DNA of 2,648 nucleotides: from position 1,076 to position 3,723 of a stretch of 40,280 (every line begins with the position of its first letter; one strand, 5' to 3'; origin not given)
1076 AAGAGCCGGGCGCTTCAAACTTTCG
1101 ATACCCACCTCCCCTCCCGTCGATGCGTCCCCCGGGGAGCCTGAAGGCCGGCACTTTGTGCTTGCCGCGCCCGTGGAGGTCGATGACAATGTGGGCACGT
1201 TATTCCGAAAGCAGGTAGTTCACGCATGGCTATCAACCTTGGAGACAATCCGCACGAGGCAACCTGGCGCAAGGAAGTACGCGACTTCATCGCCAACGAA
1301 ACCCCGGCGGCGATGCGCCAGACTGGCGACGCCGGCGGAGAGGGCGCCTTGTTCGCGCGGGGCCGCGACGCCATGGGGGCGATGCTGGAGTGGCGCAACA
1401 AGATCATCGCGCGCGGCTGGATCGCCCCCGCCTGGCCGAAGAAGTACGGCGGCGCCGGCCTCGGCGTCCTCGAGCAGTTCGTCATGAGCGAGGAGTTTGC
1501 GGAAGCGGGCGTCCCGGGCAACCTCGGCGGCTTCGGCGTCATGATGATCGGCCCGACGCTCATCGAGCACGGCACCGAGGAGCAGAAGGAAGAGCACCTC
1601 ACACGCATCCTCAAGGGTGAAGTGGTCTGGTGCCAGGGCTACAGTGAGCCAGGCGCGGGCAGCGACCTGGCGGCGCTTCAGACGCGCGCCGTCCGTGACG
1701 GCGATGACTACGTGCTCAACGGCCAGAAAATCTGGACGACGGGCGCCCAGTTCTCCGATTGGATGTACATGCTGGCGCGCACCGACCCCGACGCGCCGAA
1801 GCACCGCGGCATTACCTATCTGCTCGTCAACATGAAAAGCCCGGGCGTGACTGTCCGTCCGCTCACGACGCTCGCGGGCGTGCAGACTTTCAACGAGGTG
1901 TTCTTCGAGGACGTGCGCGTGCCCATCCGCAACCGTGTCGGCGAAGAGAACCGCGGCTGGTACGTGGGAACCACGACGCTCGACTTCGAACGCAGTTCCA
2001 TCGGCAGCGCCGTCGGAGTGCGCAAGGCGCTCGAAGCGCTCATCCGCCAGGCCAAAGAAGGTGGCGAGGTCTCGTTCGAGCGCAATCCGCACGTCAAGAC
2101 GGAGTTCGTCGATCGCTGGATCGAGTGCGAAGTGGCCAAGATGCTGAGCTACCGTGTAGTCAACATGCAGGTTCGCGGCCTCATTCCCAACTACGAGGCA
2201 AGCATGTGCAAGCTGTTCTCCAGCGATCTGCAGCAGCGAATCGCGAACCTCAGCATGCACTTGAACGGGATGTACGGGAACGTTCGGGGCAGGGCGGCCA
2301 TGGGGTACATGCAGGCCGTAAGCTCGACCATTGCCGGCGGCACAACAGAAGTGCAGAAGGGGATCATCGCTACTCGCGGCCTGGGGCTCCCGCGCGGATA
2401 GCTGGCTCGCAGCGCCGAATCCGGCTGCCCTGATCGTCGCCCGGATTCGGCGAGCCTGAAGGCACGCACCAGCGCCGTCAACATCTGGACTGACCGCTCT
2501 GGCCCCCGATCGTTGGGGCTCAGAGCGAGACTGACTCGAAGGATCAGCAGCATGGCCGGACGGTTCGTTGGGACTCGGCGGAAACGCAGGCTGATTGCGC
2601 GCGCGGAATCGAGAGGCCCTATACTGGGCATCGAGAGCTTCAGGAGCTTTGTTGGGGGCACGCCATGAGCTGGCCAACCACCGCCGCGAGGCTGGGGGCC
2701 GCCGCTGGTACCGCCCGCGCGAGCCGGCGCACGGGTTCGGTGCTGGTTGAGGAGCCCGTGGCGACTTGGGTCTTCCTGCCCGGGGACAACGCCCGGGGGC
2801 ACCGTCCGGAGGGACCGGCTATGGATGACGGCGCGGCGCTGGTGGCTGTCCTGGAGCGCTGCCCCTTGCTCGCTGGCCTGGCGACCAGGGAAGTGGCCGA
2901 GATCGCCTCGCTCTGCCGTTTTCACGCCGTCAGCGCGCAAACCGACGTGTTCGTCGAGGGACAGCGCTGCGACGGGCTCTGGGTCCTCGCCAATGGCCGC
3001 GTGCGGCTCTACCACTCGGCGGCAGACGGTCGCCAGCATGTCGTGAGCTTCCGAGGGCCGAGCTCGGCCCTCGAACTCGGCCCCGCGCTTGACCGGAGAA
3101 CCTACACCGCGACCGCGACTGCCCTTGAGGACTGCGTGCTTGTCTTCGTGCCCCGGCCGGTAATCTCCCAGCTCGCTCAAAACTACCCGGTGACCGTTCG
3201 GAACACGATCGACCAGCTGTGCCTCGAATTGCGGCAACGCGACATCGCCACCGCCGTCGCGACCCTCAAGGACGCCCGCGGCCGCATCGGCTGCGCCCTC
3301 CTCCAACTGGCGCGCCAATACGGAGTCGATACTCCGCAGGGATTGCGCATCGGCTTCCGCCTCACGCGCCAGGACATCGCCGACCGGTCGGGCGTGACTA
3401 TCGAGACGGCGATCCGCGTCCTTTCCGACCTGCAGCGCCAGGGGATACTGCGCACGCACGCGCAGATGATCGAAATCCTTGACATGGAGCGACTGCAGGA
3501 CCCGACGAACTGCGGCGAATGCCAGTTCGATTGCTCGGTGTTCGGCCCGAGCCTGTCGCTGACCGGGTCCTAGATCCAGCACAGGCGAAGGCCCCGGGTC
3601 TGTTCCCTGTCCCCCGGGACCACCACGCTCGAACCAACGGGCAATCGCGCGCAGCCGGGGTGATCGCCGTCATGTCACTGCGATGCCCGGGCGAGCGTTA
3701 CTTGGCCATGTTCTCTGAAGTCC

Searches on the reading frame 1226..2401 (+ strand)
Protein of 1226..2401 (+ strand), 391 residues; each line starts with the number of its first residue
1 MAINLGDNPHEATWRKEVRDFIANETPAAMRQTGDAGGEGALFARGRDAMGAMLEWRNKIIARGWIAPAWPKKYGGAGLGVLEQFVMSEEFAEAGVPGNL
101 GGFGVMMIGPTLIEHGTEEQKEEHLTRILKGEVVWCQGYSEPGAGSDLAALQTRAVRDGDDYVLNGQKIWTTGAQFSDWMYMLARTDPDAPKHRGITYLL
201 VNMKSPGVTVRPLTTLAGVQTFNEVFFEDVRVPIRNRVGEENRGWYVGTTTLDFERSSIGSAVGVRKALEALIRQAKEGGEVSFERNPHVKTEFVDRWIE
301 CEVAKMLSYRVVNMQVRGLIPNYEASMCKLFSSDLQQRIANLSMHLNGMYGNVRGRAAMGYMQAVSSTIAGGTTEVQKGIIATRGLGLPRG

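Call 5: search_protein_families(library=pfam, proteins=[window:1226-2401:+])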
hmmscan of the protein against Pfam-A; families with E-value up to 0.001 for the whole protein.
window:1226-2401:+ (391 aa): 3 families
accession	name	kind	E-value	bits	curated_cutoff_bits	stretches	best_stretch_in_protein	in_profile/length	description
PF02770.24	Acyl-CoA_dh_M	-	3.2e-24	85.4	33.3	1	136-230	1-97/97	Acyl-CoA dehydrogenase, middle domain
PF00441.29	Acyl-CoA_dh_1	-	1.9e-22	80.5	22.4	1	242-385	1-149/150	Acyl-CoA dehydrogenase, C-terminal domain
PF02771.21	Acyl-CoA_dh_N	-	3.3e-16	60.1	22.9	1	10-132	3-113/113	Acyl-CoA dehydrogenase, N-terminal domain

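Call 69: find_encoding_contigs(protein=window:1226-2401:+, flank=10000, max_places=2)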
Protein window:1226-2401:+ (391 aa): no gene with exactly this product is on record in the collection.

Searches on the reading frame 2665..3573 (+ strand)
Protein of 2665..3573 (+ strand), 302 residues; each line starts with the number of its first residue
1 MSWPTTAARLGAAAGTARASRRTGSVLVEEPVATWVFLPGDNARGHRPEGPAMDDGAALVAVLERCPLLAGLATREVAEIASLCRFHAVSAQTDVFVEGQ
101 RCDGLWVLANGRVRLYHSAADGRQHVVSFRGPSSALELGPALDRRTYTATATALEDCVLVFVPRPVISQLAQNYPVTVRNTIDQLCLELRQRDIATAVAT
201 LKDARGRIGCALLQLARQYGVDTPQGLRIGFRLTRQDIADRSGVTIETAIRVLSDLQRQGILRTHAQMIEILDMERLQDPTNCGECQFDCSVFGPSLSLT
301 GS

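Call 5: search_protein_families(library=pfam, proteins=[window:2665-3573:+])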
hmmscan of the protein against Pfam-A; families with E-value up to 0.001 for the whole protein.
window:2665-3573:+ (302 aa): 3 families
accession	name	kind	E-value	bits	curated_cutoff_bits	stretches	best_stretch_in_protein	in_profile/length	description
PF13545.12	HTH_Crp_2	-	2.5e-16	59.8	27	1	207-279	2-69/70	Crp-like helix-turn-helix domain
PF00027.35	cNMP_binding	-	2.6e-16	59.8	27.5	1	89-174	4-89/89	Cyclic nucleotide-binding domain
PF00325.26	Crp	-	6e-09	35.9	21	1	232-261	2-31/32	Bacterial regulatory proteins, crp family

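Call 35: search_protein_families(library=ncbifam, proteins=[window:2665-3573:+], max_evalue=0.01)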
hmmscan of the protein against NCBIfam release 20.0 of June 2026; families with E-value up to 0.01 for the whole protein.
window:2665-3573:+ (302 aa): 12 families
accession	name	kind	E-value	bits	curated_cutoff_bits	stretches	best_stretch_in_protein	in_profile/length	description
NF008732.0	PRK11753.1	equivalog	4.3e-16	59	266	1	76-272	15-211/214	cAMP-activated global transcriptional regulator CRP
NF050806.1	TransRegFixKCaul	equivalog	1.9e-15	56.7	300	1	83-264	22-196/215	transcriptional regulator FixK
NF053664.1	TransRegPtrACyano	equivalog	4.1e-15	55.6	300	1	104-268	29-186/196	Crp/Fnr family transcriptional regulator PtrA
NF008365.0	PRK11161.1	subfamily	1.7e-13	50.4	228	1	86-279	49-241/250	fumarate/nitrate reduction transcriptional regulator Fnr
NF045989.1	TransRegFnrLRhodb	equivalog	2e-12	46.8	300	1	74-280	26-234/245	transcriptional regulator FnrL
TIGR03697.1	NtcA_cyano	equivalog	6e-10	39.2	244.95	1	96-274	5-185/193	global nitrogen regulator NtcA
NF052518.1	TransRegLdrP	equivalog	6.1e-10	39.4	300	1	92-278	7-185/195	transcriptional regulator LdrP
NF006901.0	PRK09392.1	equivalog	1.9e-08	33.9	211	1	64-278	10-218/236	transcriptional activator FtrB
NF041163.2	encap_f2b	equivalog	3.1e-06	26.6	400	1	62-187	72-198/450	family 2B encapsulin nanocompartment shell protein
NF007707.0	PRK10402.1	subfamily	5.5e-06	26.1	180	1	79-194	26-137/226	transcriptional regulator YeiL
TIGR03896.1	cyc_nuc_ocin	subfamily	0.00066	19.1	161.05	1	68-170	145-247/317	bacteriocin-type transport-associated protein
NF010499.0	PRK13918.1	equivalog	0.00097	18.7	274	1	200-279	120-199/205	CRP/FNR family transcriptional regulator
